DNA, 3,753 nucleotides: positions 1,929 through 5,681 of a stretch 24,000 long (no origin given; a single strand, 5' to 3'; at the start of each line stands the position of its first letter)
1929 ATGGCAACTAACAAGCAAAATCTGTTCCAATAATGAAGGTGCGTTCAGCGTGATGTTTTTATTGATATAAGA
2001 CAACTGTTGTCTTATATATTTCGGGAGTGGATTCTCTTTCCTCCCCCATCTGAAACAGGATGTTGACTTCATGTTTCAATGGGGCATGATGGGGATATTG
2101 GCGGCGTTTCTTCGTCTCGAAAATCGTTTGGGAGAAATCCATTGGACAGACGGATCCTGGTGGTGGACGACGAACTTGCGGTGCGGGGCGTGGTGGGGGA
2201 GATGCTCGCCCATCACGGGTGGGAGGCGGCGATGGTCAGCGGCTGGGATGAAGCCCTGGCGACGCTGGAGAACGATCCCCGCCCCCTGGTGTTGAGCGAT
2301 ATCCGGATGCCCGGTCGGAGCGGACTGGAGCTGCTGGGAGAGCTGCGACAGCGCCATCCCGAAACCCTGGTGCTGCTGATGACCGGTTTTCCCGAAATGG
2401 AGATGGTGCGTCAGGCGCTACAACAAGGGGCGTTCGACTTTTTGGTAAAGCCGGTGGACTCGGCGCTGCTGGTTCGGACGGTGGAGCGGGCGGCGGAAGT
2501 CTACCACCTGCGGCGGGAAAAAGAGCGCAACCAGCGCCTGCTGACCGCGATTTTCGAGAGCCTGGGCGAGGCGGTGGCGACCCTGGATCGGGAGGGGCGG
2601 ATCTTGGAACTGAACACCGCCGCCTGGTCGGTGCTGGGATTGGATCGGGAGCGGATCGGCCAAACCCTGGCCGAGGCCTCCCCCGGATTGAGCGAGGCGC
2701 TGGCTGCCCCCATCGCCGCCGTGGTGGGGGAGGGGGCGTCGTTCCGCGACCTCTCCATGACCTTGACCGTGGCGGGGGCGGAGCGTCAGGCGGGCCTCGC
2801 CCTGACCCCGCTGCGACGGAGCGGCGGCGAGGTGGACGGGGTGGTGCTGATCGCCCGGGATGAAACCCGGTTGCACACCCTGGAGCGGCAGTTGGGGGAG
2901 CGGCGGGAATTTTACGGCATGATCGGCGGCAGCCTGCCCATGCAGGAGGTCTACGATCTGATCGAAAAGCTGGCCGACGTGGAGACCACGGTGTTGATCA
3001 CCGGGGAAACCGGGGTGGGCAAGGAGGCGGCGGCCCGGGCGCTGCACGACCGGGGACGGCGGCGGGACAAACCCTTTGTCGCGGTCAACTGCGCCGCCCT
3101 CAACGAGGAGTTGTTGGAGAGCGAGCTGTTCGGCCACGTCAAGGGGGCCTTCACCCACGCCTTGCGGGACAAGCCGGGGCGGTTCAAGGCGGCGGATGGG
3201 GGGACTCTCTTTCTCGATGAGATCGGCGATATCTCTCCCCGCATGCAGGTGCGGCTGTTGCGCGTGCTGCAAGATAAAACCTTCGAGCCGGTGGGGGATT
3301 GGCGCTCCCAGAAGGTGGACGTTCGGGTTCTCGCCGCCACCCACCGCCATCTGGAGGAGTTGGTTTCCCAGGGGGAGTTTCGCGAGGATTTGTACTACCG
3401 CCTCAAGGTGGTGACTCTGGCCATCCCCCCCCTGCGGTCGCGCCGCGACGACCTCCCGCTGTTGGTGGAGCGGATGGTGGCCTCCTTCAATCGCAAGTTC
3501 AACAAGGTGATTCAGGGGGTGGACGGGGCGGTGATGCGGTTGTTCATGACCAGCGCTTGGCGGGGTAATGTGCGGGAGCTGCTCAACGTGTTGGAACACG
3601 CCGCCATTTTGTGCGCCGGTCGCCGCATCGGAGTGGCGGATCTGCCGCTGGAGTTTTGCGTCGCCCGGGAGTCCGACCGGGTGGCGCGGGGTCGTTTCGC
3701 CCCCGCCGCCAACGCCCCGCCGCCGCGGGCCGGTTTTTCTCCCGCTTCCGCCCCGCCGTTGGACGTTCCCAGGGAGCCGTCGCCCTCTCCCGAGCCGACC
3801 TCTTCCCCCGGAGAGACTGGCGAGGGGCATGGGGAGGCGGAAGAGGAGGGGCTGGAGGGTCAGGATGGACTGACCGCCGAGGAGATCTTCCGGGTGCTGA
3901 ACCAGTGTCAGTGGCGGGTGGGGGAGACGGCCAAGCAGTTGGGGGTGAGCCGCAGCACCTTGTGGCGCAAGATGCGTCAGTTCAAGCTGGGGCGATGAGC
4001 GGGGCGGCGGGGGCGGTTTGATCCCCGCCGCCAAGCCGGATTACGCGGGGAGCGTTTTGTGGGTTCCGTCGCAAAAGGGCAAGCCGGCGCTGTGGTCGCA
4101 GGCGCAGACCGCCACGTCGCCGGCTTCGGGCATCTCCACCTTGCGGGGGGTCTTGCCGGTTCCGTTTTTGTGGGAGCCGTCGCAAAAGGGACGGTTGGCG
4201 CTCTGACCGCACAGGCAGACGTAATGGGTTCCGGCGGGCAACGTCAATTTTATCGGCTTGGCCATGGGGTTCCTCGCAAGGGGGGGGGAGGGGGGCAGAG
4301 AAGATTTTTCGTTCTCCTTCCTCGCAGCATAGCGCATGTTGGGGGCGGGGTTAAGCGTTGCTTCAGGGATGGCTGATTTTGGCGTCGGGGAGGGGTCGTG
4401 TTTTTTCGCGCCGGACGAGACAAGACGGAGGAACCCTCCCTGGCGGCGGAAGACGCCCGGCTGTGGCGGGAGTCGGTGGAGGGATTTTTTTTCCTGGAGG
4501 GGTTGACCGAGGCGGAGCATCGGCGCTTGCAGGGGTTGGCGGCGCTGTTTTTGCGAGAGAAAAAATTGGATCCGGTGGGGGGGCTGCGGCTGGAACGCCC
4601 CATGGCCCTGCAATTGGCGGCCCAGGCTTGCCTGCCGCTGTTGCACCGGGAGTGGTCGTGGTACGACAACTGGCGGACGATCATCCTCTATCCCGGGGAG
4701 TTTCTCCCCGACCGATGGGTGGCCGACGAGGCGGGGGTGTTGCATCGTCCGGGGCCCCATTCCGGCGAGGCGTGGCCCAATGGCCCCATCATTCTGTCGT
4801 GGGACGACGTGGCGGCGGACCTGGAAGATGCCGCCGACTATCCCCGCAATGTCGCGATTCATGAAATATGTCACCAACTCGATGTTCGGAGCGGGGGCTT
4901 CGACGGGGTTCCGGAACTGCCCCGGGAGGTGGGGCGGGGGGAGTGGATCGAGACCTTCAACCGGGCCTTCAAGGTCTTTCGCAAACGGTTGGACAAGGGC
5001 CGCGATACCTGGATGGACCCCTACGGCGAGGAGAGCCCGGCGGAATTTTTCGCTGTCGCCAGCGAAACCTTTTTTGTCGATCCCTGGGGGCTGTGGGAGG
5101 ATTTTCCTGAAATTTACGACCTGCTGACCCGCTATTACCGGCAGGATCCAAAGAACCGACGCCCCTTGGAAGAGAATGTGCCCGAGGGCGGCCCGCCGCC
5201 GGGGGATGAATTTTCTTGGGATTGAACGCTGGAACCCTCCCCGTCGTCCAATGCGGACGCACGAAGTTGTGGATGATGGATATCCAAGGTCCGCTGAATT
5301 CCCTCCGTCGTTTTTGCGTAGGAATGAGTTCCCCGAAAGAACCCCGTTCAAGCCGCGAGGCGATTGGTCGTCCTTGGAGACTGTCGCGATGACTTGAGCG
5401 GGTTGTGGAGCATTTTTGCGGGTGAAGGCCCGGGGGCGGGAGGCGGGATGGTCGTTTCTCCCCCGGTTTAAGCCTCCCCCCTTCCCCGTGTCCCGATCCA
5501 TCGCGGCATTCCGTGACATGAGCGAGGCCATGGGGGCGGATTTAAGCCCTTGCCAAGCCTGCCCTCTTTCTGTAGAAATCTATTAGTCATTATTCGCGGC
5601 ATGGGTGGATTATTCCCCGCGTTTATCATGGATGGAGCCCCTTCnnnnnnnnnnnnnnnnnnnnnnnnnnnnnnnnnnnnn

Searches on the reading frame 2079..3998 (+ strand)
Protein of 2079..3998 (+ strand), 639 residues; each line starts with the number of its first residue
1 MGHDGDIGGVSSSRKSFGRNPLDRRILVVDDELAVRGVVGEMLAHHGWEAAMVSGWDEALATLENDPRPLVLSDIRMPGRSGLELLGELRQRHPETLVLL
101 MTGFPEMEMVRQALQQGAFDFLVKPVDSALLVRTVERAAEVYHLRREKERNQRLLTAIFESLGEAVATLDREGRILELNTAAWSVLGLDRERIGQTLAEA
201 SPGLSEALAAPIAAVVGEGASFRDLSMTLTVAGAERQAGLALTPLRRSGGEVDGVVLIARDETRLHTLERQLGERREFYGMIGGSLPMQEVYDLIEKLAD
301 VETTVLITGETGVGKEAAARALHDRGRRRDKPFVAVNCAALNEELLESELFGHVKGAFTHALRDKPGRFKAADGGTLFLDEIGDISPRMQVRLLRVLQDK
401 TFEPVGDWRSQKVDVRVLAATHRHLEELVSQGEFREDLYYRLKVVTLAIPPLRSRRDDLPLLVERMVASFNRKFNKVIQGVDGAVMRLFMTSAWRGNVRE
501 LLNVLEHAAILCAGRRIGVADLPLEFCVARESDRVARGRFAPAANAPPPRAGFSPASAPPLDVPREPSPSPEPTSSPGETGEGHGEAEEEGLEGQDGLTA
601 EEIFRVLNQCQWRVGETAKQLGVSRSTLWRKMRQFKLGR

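Call 57: search_protein_families(library=pfam, proteins=[window:2079-3998:+], max_evalue=0.0001)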
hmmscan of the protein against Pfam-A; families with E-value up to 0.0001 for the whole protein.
window:2079-3998:+ (639 aa): 10 families
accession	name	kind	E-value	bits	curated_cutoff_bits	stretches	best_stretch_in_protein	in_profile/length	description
PF00158.32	Sigma54_activat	-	1e-68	230.7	20.2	1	282-447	2-167/168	Sigma-54 interaction domain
PF00072.30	Response_reg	-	6.7e-24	84.6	30.2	1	26-135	1-110/111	Response regulator receiver domain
PF14532.12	Sigma54_activ_2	-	2.5e-22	80.1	25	1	282-452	1-138/138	Sigma-54 interaction domain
PF25601.1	AAA_lid_14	-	1.8e-20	73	27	1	453-533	1-81/87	AAA+ ATPase lid domain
PF08448.16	PAS_4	-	3.5e-13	50.2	23.1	1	159-266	1-109/110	PAS fold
PF02954.25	HTH_8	-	1.3e-09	38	22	1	602-635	9-42/42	Bacterial regulatory protein, Fis family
PF00989.32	PAS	-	2.4e-09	37.7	22.6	1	155-261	3-112/113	PAS fold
PF07728.20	AAA_5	-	1.4e-07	32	22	1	305-423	2-123/139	AAA domain (dynein-related subfamily)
PF13188.13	PAS_8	-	2.7e-06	27.5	21.8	1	154-204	2-54/65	PAS domain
PF07724.20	AAA_2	-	5.8e-05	23.6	27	1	303-402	4-104/166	AAA domain (Cdc48 subfamily)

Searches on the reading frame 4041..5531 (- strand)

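Call 57: search_protein_families(library=pfam, proteins=[window:4041-5531:-], max_evalue=0.0001)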
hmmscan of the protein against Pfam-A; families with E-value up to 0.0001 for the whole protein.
window:4041-5531:- (496 aa): 1 family
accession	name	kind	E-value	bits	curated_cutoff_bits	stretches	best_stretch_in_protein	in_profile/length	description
PF09360.15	zf-CDGSH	-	8.6e-17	61.6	29.5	2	436-455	29-48/48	Iron-binding zinc finger CDGSH type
